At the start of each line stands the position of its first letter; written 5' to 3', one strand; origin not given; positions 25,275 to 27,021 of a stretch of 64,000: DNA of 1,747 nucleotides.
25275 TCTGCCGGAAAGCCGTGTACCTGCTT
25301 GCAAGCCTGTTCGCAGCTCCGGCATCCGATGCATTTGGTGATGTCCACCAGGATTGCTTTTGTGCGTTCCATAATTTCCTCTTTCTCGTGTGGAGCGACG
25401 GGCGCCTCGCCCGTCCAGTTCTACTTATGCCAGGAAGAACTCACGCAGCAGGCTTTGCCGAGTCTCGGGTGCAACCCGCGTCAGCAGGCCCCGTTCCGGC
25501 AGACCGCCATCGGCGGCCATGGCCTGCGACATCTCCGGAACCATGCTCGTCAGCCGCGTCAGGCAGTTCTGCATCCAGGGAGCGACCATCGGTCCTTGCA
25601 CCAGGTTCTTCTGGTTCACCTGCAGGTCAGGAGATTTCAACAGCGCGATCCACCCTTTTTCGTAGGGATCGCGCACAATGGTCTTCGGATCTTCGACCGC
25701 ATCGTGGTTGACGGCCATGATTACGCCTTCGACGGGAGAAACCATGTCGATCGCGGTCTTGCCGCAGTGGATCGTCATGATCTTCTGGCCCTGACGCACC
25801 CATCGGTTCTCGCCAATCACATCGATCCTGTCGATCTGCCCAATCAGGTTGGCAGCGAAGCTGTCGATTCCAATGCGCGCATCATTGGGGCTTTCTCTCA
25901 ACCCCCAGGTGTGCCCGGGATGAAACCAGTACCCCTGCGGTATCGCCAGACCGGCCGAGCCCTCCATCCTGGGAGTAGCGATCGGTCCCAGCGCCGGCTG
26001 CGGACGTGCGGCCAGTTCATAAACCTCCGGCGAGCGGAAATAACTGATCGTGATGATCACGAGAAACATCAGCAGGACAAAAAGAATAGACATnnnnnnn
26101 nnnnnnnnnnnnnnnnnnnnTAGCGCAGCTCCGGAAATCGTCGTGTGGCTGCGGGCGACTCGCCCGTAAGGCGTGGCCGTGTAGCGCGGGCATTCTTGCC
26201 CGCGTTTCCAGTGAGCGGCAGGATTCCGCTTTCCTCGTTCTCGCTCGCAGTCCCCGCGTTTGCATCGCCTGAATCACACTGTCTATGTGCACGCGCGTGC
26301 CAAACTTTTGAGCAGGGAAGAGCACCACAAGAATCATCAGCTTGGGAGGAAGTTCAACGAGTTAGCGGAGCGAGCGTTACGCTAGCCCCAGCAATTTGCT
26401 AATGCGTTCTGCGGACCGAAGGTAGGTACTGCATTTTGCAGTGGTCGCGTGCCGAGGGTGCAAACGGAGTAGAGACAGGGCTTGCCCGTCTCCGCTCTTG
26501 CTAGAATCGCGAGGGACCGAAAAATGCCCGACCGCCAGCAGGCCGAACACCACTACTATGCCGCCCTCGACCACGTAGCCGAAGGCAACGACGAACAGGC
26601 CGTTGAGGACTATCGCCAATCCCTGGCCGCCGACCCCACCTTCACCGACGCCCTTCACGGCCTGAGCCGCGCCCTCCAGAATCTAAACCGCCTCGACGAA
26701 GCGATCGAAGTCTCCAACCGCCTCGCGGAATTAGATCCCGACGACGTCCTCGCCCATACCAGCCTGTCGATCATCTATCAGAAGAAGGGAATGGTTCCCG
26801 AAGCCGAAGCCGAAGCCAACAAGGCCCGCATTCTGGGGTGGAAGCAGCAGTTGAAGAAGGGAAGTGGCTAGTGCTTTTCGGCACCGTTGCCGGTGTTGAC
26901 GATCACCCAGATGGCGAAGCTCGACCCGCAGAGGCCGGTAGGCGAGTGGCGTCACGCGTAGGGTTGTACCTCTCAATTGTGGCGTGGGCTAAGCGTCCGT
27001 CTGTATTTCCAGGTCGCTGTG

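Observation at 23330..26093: Membrane-anchored GcvH-like carrier + signal-less 4x[4Fe-4S] subunit + NrfD-like subunit, with no catalytic subunit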

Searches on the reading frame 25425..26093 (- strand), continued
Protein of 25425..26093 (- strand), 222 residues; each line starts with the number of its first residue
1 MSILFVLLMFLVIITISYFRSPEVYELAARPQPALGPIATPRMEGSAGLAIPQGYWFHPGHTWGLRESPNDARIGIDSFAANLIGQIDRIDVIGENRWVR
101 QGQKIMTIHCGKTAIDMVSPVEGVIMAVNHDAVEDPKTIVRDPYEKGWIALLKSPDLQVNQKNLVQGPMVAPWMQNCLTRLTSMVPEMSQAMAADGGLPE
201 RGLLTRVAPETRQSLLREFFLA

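Call 72: search_protein_families(library=ncbifam, proteins=[L088:9001-9705:+, L088:6071-6736:+, L083:7565-8383:+, L088:4413-5582:+, L088:6841-7698:+, L088:7700-9022:+, L085:15049-15585:+, L085:12020-13687:+], max_evalue=0.001)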
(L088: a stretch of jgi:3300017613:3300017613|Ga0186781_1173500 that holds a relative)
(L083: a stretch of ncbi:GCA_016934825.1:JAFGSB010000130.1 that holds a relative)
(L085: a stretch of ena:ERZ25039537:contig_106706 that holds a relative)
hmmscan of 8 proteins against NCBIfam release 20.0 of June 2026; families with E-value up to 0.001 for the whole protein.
L088:9001-9705:+ (234 aa): 4 families
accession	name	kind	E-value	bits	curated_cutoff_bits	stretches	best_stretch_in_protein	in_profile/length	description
NF002270.0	PRK01202.1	subfamily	7e-27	93.8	117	1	60-183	4-126/129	glycine cleavage system protein GcvH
TIGR00527.1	gcvH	equivalog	1.3e-22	80.2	115.85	1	62-176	4-118/129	glycine cleavage system protein GcvH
TIGR03077.1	not_gcvH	equivalog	3.5e-18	65.6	144.05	1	65-164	1-100/110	glycine cleavage protein H-like protein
NF045810.1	GcvH_rel_desulf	equivalog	1.9e-09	37.5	150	1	62-174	14-126/167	GcvH-related protein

L088:6071-6736:+ (221 aa): 3 families
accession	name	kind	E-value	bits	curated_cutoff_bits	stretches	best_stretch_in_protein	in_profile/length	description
TIGR00527.1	gcvH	equivalog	5.8e-11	42.6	115.85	1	56-171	7-122/129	glycine cleavage system protein GcvH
NF002270.0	PRK01202.1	subfamily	6.9e-11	42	117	1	53-172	6-124/129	glycine cleavage system protein GcvH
TIGR03077.1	not_gcvH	equivalog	1.8e-06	28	144.05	1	60-156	5-101/110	glycine cleavage protein H-like protein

L083:7565-8383:+ (272 aa): 1 family
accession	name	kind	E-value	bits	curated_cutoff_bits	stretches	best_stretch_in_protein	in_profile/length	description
NF002270.0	PRK01202.1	subfamily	8.8e-08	32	117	1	93-212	7-127/129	glycine cleavage system protein GcvH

L088:4413-5582:+ (389 aa): 99 families (the best 25 are shown)
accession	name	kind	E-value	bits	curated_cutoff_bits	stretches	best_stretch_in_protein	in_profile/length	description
NF008469.0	PRK11361.1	equivalog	7.6e-25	87.5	714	1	62-177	4-119/461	acetoacetate metabolism transcriptional regulator AtoC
NF006900.1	PRK09390.1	equivalog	3.6e-23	82.1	255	1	63-198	5-140/203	response regulator FixJ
NF053512.1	nitric_RR_NosR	exception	6.6e-23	81.4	400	1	65-182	1-119/422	response regulator c-di-GMP phosphodiesterase, NosR family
NF047793.1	ResRegPgtA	equivalog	2.7e-22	79.2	650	1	62-187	5-130/414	two-component system response regulator PgtA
NF051870.1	NAssimRespRegNtrX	equivalog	5.3e-22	78.3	600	1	64-179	3-120/452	nitrogen assimilation response regulator NtrX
NF007689.0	PRK10365.1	equivalog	8.5e-21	74.2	760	1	62-194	5-135/441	sigma-54-dependent response regulator transcription factor ZraR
NF045991.1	RespRegCtrARhodob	equivalog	1.7e-20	73.8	350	1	64-207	2-141/224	response regulator transcription factor CtrA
TIGR01818.1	ntrC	equivalog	2.4e-20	72.8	558.6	1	65-193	1-129/463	nitrogen regulation protein NR(I)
NF033791.1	ActR_PrrA_rreg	equivalog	3.7e-19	69.4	250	1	64-171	3-110/173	ActR/PrrA/RegA family redox response regulator transcription factor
NF046022.1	RespRegCpdRBruc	equivalog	1.3e-18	67.1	180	1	63-166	2-105/120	cell cycle two-component system response regulator CpdR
NF040749.1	tetrathio_RR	equivalog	1.4e-18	67.3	290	1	65-185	2-122/191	tetrathionate respiration response regulator TtrR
NF041946.1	LuxO_transreg_Vib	equivalog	3.6e-18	65.6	800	1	68-187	2-120/463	quorum-sensing sigma-54 dependent transcriptional regulator LuxO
TIGR01387.1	cztR_silR_copR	subfamily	1e-17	64.5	279.2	1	65-184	1-120/218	heavy metal response regulator transcription factor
NF011695.0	PRK15115.1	equivalog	1.2e-17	63.8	763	1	62-180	6-124/445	two-component system response regulator GlrR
NF012023.0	PRK15479.1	equivalog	1.4e-17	64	337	1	64-182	2-119/224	transcriptional regulator TctD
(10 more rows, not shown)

L088:6841-7698:+ (285 aa): 47 families (the best 25 are shown)
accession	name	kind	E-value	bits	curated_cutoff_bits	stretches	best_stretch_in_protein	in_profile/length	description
NF045715.1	sulf_resp_HmcB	equivalog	3.2e-99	331.9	420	1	3-280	2-288/307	sulfate respiration complex iron-sulfur protein HmcB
NF008134.0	PRK10882.1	equivalog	7.7e-66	222.4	263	1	1-280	2-322/329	hydrogenase 2 operon protein HybA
TIGR01582.1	FDH-beta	equivalog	2.6e-40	138.3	334.7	1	31-226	18-220/283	formate dehydrogenase subunit beta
NF045797.1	DsrO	equivalog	2.2e-35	122.2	200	1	2-204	4-216/235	sulfate reduction electron transfer complex DsrMKJOP subunit DsrO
TIGR02951.1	DMSO_dmsB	equivalog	1.7e-32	112.7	214.1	1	35-193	2-156/161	DMSO/selenate family reductase complex B subunit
TIGR03149.1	cyt_nit_nrfC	equivalog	1.8e-30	105.9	377.6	1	2-205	3-199/225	cytochrome c nitrite reductase Fe-S protein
NF011569.0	PRK14993.1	equivalog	1.5e-28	99.9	416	1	3-193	5-191/244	tetrathionate reductase subunit TtrB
TIGR03478.1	DMSO_red_II_bet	subfamily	4.3e-24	85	480.7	1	95-209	126-235/321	DMSO reductase family type II enzyme, iron-sulfur subunit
NF041715.1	arsenate_red_ArrB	equivalog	1.5e-22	80.3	450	2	35-149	3-106/233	arsenate respiratory reductase iron-sulfur subunit ArrB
NF038355.1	FDH3_beta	equivalog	1.2e-20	74.3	240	1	35-166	3-123/180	formate dehydrogenase FDH3 subunit beta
NF041782.1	mnquin_red_QrcC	equivalog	9.1e-20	71.3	400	1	36-153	2-123/239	menaquinone reductase iron-sulfur cluster-binding subunit QrcC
NF042979.1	EthbenzDh_ebdB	equivalog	1.4e-19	70.2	740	1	95-201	148-249/354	ethylbenzene dehydrogenase subunit beta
NF009408.0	PRK12769.1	equivalog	2.6e-18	65.5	1003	1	37-200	5-157/659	formate-dependent uric acid utilization protein AegA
NF045766.1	PhenlGlyoxDHPadI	equivalog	1.2e-16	60.6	700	1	36-194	6-142/443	NADH-dependent phenylglyoxylate dehydrogenase subunit beta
TIGR01660.1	narH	equivalog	8.8e-16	57.4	524.05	1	95-180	178-262/492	nitrate reductase subunit beta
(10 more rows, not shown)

L088:7700-9022:+ (440 aa): 3 families
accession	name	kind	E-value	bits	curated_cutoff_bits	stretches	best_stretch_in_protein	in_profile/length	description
NF045714.1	sulf_resp_HmcC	equivalog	8.2e-126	420.3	550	1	34-403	2-372/376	sulfate respiration complex protein HmcC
NF008133.1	PRK10881.1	equivalog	5.1e-78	263.2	450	1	28-400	7-375/377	Ni/Fe-hydrogenase cytochrome b subunit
NF041784.1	mnquin_red_QrcD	equivalog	6.4e-20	71.8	570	1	39-399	24-401/408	menaquinone reductase integral membrane subunit QrcD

L085:15049-15585:+ (178 aa): 2 families
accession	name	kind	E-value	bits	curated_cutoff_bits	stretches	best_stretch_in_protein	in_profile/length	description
NF033823.0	archmetzin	subfamily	3e-49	167.2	145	1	3-171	1-169/170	archaemetzincin family Zn-dependent metalloprotease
NF033824.1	Myxo_non_zincin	equivalog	1e-29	103.5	250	1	2-172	3-169/174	non-proteolytic archaemetzincin-like protein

L085:12020-13687:+ (555 aa): 87 families (the best 25 are shown)
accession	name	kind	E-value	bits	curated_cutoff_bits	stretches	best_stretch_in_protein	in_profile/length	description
NF008468.0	PRK11360.1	equivalog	1.9e-68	231.3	646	1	301-539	379-609/616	two-component system sensor histidine kinase AtoS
NF007688.0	PRK10364.1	equivalog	8e-61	206.2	479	1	303-539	225-452/460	two-component system sensor histidine kinase ZraS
NF052574.1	HisKinEspCMyxo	equivalog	6.1e-51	173.5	1200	1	305-538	404-637/785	serine histidine kinase EspC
NF010411.0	PRK13837.1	equivalog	1.8e-50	171.8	647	1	292-539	424-676/828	two-component system VirA-like sensor kinase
NF038348.1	T2SS_HK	subfamily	2.4e-46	158.4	450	2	369-538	408-573/574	histidine kinase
NF033092.0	HK_WalK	equivalog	1.6e-44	152.5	725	2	322-538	376-594/594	cell wall metabolism sensor histidine kinase WalK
NF046020.1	HisKinCckABruc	equivalog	3.3e-44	151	1000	1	301-537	463-706/868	cell cycle histidine kinase CckA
NF053867.1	SprKinKinDBac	equivalog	2.7e-42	144.9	775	1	312-538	280-497/500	sporulation kinase KinD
NF046026.1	HisKinCckACaul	equivalog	5.6e-42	143.7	1000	1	296-539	285-533/678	cell cycle histidine kinase CckA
TIGR02956.1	TMAO_torS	equivalog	2.2e-41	141.9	676.5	1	195-539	319-683/967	TMAO reductase system sensor histidine kinase/response regulator TorS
NF047466.1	hybrid_RR_LvrB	exception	2e-40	139.1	500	1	293-538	130-376/377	hybrid histidine kinase/response regulator LvrB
NF046044.1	PnpS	equivalog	1.3e-39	136.4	400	1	323-537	175-390/390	two-component system histidine kinase PnpS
NF040691.1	MtrAB_MtrB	equivalog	2.9e-38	132.2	450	2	291-539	246-493/507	MtrAB system histidine kinase MtrB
NF010076.0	PRK13557.1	subfamily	8.9e-38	130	631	1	311-539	156-395/540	histidine kinase famiy protein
NF052573.1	HisKinEspAMyxo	equivalog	1.8e-37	128.8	1400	1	295-540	361-613/755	serine histidine kinase EspA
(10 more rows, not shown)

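Call 85: predict_structure(alignment_id=A7)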
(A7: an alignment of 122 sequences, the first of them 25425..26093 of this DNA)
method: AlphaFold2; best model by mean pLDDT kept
length: 222 residues; sequences in the alignment: 122
mean_pLDDT: 86.4   pTM: 0.77
mean pLDDT of the five models: 86.4, 84.6, 83.5, 80.0, 79.4
residues with pLDDT >= 90: 143; 70-90: 47; 50-70: 21; < 50: 11
segments of 3 or more residues with pLDDT < 50: 25-34
pLDDT, mean of each block of 10 residues (from residue 1): 92 86 46 56 73 92 94 95 94 94 96 95 96 92 92 93 91 90 80 69 91 94 81
secondary structure, 60 per line:
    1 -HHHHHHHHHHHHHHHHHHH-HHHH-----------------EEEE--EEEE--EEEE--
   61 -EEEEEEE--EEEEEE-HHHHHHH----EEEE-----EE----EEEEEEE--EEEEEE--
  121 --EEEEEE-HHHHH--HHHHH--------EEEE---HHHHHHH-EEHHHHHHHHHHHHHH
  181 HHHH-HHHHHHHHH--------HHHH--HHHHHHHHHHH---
elements in order: H2-20 H22-25 E43-46 E49-52 E55-58 E62-68 E71-76 H78-84 E89-92 E104-110 E113-118 E123-128 H130-134 H137-141 E150-153 H157-163 H167-184 H186-194 H203-206 H209-219

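Call 88: fold_search(model_id=the predicted structure, library=pdb)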
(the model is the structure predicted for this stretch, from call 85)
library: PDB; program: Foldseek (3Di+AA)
matches with E <= 10: 573; with E <= 0.001: 22
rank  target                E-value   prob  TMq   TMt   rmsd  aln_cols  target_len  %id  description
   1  1onl_A                1.5e-12  1.00  0.53  0.90   1.6       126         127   26  Crystal structure of Thermus thermophilus HB8 H-protein of the glycine cleavage system (released 2003-08-26)
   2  1htp                  2.5e-11  1.00  0.54  0.89   1.6       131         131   22  REFINED STRUCTURES AT 2 ANGSTROMS AND 2.2 ANGSTROMS OF THE TWO FORMS OF THE H-PROTEIN, A LIPOAMIDE-CONTAINING PROTEIN OF (released 1995-03-31)
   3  3ab9                  2.8e-11  1.00  0.53  0.91   1.7       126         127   24  Crystal Structure of lipoylated E. coli H-protein (reduced form) (released 2010-04-07)
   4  3hgb                  4.6e-11  1.00  0.50  0.82   1.5       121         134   22  Crystal structure of glycine cleavage system protein H from Mycobacterium tuberculosis (released 2009-05-26)
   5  3ift                  4.9e-11  1.00  0.50  0.80   1.5       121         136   22  Crystal structure of glycine cleavage system protein H from Mycobacterium tuberculosis, using X-rays from the Compact Li (released 2009-08-11)
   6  3a8i_E                5.2e-11  1.00  0.53  0.90   1.6       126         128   24  Crystal Structure of ET-EHred-5-CH3-THF complex (released 2010-04-07)
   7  3a7l                  1.1e-10  1.00  0.53  0.90   1.7       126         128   25  Crystal structure of E. coli apoH-protein (released 2010-01-19)
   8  3klr                  2.3e-10  1.00  0.52  0.90   1.5       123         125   17  Bovine H-protein at 0.88 angstrom resolution (released 2010-06-09)
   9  3a8j_E                2.7e-10  1.00  0.50  0.85   1.8       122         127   25  Crystal Structure of ET-EHred complex (released 2010-04-07)
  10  9c19_D                3.1e-10  1.00  0.51  0.90   1.6       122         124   17  Structure of human LIAS (released 2025-07-09)
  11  8ugo_E                3.1e-10  1.00  0.49  0.86   1.8       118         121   18  Structure of the complex between Human LIAS and H-protein in the presence of 5'-deoxyadenosine (released 2025-07-09)
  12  1zko_A                3.7e-10  1.00  0.50  0.85   1.5       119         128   24  Crystal structure of Glycine cleavage system H protein (tm0212) from Thermotoga maritima at 1.65 A resolution (released 2005-05-10)
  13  8ugo_C                4.4e-10  1.00  0.51  0.89   1.6       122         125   17  Structure of the complex between Human LIAS and H-protein in the presence of 5'-deoxyadenosine (released 2025-07-09)
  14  3a7a_B                4.7e-10  1.00  0.52  0.88   1.7       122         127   25  Crystal structure of E. coli lipoate-protein ligase A in complex with octyl-amp and apoH-protein (released 2010-01-19)
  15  3a8k_E                5.3e-10  1.00  0.49  0.85   1.5       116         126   26  Crystal Structure of ETD97N-EHred complex (released 2010-04-07)
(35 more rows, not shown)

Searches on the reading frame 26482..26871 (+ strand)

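Call 6: search_protein_families(library=pfam, proteins=[window:26482-26871:+], max_evalue=0.0001)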
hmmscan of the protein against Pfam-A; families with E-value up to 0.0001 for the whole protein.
window:26482-26871:+ (129 aa): 10 families
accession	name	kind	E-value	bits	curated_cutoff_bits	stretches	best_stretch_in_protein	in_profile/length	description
PF07719.23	TPR_2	-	8.1e-13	47.9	27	0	24-53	4-33/34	Tetratricopeptide repeat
PF13414.12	TPR_11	-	2.7e-11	43.4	26.8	1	68-103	7-42/42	TPR repeat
PF13431.12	TPR_17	-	4.9e-11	42.4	24.4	1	44-76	2-34/34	Tetratricopeptide repeat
PF13181.12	TPR_8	-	1.4e-09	37.7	25.7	0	56-88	2-34/34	Tetratricopeptide repeat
PF14559.12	TPR_19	-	1.5e-09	38.5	25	1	32-93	2-63/68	Tetratricopeptide repeat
PF13432.12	TPR_16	-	1.7e-08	35.2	32.7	1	27-88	3-64/65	Tetratricopeptide repeat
PF13428.12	TPR_14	-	2.3e-08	34.4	23.5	0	56-93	2-39/44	Tetratricopeptide repeat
PF13176.12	TPR_7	-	9.6e-06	25.7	27.9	0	57-87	1-31/36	Tetratricopeptide repeat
PF00515.34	TPR_1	-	1.6e-05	24.9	27.8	0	26-54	6-34/34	Tetratricopeptide repeat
PF13174.12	TPR_6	-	9.9e-05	23.2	26.3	0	56-87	1-32/33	Tetratricopeptide repeat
